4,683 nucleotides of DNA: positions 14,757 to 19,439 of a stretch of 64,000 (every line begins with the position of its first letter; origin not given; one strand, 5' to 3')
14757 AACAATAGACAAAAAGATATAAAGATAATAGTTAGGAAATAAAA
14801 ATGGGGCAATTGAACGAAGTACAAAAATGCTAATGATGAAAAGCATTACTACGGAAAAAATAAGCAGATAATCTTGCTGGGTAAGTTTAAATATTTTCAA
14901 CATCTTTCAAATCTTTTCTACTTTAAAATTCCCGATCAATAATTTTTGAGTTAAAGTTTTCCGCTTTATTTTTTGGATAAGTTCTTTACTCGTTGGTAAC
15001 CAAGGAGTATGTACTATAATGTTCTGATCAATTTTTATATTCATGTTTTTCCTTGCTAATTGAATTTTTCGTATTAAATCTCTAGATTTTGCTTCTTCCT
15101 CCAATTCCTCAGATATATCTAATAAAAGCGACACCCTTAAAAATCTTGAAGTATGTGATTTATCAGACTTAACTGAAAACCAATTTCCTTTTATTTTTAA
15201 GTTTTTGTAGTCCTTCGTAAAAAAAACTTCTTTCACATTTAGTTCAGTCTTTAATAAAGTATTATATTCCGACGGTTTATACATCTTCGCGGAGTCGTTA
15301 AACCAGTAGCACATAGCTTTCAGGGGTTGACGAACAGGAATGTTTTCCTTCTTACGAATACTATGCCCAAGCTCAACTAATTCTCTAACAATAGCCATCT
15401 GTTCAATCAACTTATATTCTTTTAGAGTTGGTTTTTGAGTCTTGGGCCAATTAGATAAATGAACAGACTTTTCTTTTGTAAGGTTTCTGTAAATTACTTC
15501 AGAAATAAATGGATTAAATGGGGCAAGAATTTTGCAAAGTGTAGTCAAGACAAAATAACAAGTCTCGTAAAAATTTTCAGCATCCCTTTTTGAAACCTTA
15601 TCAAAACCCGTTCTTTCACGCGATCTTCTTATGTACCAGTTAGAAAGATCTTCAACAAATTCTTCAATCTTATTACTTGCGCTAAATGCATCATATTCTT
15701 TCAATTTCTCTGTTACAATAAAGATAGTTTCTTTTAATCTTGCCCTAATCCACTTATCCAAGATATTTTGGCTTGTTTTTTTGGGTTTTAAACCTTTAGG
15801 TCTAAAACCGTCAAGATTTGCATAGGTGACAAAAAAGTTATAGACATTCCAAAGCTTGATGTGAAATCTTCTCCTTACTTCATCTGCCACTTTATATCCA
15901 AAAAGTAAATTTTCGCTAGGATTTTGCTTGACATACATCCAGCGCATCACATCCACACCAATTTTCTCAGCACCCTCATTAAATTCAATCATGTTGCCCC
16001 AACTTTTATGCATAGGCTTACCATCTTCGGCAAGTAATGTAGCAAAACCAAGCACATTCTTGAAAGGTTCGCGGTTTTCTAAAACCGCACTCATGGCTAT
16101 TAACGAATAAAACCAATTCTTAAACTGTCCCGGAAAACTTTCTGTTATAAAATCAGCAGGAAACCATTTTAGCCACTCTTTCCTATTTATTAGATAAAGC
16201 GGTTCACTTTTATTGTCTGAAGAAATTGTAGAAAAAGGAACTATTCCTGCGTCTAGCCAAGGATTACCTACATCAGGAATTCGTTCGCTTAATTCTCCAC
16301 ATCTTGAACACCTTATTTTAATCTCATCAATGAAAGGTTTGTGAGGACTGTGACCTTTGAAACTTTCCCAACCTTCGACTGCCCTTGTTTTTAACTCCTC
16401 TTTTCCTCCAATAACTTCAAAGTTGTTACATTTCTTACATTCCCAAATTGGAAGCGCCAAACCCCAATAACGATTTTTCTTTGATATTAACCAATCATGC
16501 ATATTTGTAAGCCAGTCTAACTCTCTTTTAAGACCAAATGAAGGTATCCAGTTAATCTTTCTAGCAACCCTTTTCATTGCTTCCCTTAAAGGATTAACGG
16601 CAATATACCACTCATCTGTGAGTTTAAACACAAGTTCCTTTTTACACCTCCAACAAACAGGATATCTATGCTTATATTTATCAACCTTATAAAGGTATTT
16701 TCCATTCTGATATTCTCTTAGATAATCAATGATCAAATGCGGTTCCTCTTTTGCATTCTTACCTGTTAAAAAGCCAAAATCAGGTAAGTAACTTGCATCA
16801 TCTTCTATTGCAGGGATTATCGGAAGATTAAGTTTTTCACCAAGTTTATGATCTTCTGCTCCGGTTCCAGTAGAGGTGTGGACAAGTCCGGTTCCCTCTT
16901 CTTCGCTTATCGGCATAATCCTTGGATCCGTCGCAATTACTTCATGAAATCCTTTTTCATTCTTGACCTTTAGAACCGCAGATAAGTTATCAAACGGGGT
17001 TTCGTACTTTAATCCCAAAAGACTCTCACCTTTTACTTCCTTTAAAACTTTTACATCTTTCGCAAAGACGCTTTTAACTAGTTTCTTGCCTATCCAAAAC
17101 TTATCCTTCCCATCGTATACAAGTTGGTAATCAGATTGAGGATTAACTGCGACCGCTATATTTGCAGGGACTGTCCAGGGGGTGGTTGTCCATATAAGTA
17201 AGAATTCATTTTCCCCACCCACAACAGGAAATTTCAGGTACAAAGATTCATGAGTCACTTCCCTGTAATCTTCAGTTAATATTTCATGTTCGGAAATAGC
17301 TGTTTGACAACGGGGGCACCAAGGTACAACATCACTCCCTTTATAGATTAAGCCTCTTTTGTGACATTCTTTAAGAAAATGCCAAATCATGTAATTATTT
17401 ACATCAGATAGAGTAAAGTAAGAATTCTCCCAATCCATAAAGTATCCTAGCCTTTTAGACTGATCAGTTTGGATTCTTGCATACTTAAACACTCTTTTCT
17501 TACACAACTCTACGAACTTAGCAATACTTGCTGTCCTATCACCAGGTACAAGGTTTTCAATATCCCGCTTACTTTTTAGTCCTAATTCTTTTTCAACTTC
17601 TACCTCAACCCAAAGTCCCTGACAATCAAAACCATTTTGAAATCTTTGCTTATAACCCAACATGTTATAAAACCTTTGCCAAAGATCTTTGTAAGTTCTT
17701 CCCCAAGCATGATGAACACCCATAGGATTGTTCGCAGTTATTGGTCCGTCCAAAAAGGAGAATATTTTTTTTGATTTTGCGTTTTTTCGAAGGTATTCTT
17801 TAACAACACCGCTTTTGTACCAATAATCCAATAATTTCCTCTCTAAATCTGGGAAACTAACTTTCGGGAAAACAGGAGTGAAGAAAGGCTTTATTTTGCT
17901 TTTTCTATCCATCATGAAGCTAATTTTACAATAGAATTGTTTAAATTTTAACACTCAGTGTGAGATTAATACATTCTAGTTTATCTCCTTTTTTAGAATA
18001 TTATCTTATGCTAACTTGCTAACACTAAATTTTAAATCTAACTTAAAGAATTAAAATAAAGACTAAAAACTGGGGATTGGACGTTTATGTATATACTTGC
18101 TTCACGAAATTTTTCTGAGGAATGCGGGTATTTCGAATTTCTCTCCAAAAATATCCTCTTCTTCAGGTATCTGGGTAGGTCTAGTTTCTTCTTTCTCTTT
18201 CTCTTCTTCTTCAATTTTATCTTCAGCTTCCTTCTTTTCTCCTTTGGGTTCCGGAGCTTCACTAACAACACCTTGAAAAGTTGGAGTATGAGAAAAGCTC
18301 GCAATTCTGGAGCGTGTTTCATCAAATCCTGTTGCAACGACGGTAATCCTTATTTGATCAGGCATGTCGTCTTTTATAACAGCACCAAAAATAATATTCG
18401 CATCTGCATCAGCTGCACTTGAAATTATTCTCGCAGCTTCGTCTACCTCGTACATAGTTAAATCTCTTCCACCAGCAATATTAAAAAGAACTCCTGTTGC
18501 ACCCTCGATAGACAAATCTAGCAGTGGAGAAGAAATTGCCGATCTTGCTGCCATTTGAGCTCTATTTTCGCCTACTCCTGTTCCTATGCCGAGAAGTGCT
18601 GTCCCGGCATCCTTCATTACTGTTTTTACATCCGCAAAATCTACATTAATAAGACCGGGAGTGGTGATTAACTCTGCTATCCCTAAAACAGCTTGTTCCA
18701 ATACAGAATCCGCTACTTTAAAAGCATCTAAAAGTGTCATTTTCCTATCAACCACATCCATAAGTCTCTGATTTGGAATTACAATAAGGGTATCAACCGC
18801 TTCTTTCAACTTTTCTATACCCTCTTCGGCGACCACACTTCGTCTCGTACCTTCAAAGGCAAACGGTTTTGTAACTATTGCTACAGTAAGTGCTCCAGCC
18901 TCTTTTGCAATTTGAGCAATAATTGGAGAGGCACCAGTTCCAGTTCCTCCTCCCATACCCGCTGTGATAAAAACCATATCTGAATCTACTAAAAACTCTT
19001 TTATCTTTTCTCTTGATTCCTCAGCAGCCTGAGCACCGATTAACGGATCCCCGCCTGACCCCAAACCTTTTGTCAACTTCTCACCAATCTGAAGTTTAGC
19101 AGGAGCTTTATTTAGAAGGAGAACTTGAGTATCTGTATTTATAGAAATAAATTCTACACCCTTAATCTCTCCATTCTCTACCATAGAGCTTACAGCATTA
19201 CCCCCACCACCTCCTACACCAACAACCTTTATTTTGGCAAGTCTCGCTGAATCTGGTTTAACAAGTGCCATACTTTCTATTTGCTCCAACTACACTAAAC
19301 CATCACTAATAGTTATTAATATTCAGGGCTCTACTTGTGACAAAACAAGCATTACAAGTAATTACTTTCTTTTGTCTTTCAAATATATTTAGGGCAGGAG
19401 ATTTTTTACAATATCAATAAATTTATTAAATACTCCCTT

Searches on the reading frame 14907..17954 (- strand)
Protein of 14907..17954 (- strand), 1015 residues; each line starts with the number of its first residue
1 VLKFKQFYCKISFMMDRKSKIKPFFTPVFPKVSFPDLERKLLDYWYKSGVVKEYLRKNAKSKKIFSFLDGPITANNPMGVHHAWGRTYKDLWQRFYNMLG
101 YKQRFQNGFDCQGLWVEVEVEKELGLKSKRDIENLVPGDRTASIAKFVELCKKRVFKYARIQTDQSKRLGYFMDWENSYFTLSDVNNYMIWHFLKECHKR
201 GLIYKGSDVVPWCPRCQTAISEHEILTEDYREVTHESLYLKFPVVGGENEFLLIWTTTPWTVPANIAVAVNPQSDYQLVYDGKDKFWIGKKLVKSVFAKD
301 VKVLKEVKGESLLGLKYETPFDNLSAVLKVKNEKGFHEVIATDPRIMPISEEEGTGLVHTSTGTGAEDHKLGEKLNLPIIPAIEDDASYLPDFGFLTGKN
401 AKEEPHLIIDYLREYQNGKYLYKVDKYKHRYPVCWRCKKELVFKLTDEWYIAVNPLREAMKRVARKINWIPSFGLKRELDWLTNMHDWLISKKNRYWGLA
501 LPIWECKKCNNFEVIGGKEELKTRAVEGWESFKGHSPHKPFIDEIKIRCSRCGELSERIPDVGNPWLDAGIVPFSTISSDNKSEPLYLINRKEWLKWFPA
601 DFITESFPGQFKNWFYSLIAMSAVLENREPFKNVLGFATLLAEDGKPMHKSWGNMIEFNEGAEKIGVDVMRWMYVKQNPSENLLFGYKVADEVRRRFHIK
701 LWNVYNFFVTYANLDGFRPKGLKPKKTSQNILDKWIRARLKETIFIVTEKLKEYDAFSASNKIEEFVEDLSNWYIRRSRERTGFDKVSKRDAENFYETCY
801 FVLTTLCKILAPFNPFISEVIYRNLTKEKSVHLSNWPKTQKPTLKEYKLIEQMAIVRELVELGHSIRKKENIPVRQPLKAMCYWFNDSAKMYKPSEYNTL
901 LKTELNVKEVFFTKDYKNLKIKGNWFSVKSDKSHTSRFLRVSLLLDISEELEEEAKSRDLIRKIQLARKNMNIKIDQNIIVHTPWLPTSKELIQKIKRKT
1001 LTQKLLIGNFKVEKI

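Call 40: search_protein_families(library=pfam, proteins=[window:14907-17954:-], max_evalue=0.001)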
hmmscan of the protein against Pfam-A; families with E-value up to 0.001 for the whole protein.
window:14907-17954:- (1015 aa): 4 families
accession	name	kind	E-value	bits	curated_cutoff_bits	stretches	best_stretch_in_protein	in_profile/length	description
PF00133.28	tRNA-synt_1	-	1.3e-78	265.1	22.7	1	41-677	2-405/414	tRNA synthetases class I (I, L, M and V)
PF08264.19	Anticodon_1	-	2.1e-30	106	25.1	1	733-880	1-146/148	Anticodon-binding domain of tRNA ligase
PF09334.17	tRNA-synt_1g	-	1.8e-08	34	20.1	0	589-681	267-361/391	tRNA synthetases class I (M)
PF19302.4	DUF5915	-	2.4e-05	24.4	27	1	939-1004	100-169/195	Domain of unknown function (DUF5915)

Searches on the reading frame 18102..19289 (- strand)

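Call 40: search_protein_families(library=pfam, proteins=[window:18102-19289:-], max_evalue=0.001)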
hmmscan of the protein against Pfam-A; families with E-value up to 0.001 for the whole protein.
window:18102-19289:- (395 aa): 2 families
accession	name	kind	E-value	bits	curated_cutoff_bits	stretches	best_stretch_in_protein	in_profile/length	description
PF00091.31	Tubulin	-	1.1e-49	169.7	33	1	19-180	1-189/190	Tubulin/FtsZ family, GTPase domain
PF12327.13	FtsZ_C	-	5.5e-35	120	27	1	229-323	1-95/95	FtsZ family, C-terminal domain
